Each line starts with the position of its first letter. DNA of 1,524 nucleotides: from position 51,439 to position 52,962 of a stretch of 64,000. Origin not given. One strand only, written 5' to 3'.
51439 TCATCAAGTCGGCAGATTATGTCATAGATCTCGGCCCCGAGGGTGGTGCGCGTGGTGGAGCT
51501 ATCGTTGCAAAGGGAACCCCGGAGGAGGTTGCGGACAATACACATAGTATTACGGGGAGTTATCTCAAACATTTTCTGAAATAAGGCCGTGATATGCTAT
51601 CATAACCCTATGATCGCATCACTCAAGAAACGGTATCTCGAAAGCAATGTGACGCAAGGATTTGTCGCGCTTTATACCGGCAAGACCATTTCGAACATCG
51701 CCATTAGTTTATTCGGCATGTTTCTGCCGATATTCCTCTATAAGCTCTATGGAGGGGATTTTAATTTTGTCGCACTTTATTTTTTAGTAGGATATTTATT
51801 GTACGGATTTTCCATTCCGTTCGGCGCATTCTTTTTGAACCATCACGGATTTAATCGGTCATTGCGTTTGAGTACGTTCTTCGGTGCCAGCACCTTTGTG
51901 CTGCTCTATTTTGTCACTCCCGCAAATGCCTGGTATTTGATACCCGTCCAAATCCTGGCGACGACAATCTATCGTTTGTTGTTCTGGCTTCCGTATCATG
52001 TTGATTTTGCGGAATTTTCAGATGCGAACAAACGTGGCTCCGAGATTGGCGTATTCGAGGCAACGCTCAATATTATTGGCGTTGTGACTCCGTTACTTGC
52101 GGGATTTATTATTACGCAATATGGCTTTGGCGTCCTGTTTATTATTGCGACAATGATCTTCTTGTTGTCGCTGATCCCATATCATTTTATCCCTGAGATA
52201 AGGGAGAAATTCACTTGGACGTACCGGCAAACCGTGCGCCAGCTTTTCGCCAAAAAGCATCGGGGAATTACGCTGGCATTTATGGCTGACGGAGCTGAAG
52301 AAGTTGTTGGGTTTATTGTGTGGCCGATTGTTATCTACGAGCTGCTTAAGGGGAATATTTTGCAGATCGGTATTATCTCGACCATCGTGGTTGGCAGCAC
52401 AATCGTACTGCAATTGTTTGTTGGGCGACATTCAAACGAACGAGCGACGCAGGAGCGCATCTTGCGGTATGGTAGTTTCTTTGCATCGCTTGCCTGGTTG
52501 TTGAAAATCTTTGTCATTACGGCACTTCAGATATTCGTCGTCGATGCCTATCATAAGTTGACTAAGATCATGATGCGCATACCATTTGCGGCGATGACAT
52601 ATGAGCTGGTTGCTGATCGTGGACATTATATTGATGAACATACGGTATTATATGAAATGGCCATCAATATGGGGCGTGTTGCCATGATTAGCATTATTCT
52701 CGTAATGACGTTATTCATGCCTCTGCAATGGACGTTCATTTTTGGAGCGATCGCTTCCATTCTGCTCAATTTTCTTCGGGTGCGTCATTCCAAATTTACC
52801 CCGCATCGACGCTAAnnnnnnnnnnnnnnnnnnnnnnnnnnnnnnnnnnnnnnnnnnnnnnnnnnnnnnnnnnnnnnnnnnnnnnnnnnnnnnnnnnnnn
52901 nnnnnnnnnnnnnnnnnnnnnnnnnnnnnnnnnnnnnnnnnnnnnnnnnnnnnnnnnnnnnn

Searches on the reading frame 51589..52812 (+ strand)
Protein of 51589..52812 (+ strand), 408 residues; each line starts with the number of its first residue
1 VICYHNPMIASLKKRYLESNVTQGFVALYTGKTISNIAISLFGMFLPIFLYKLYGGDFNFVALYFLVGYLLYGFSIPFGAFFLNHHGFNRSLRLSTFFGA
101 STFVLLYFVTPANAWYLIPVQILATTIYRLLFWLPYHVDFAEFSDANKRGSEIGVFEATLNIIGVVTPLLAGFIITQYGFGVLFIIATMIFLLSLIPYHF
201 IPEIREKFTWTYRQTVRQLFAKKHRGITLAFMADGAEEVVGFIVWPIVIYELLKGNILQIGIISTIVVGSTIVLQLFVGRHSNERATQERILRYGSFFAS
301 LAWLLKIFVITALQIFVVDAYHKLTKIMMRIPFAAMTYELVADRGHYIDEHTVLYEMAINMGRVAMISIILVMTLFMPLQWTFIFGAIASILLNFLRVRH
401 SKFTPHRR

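Call 74: search_protein_families(library=pfam, proteins=[window:51589-52812:+], max_evalue=0.001)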
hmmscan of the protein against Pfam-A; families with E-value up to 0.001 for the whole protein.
window:51589-52812:+ (408 aa): 1 family
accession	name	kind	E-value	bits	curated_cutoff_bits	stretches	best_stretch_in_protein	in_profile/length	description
PF07690.21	MFS_1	-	6.3e-14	52.1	33.4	1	33-312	6-291/347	Major Facilitator Superfamily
